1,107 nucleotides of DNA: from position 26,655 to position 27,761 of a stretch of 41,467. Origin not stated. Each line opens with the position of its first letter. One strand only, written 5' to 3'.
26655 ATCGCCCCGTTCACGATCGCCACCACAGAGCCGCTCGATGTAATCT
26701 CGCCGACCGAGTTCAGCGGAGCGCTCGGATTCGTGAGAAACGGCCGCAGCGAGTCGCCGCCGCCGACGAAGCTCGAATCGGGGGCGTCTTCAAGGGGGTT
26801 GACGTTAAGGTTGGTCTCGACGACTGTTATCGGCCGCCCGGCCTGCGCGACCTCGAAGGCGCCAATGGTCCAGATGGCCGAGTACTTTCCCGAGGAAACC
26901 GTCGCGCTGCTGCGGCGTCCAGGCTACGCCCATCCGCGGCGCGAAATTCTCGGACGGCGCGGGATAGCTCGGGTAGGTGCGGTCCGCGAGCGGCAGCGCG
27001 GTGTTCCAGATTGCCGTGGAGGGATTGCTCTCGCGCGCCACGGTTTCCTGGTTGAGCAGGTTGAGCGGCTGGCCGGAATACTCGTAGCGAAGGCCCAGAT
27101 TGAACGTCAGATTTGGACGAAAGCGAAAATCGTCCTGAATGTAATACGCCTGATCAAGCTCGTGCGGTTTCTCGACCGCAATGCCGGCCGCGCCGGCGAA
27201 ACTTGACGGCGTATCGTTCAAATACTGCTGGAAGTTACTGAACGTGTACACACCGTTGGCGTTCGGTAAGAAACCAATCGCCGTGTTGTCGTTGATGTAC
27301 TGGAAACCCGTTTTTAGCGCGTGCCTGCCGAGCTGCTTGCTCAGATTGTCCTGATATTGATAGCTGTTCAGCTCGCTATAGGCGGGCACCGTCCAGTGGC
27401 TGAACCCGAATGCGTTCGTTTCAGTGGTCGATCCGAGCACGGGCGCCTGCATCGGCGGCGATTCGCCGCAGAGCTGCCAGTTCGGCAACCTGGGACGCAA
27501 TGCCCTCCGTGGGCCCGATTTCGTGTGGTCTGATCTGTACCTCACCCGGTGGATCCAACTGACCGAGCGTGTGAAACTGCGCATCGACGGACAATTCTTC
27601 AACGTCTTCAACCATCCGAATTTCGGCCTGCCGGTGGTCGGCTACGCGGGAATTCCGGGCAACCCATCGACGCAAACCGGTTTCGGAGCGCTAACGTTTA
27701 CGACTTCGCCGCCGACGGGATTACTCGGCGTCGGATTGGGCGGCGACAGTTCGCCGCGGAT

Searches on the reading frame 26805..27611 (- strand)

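Call 7: search_protein_families(library=pfam, proteins=[window:26805-27611:-], max_evalue=0.01)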
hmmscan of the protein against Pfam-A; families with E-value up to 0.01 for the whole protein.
window:26805-27611:- (268 aa): 2 families
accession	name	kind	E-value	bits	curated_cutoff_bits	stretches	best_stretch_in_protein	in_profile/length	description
PF25183.1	OMP_b-brl_4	-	2.9e-28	99.2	30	1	64-236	266-451/838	Outer membrane beta barrel domain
PF00593.30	TonB_dep_Rec_b-barrel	-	2.4e-08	34.7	27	1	72-259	97-240/436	TonB dependent receptor-like, beta-barrel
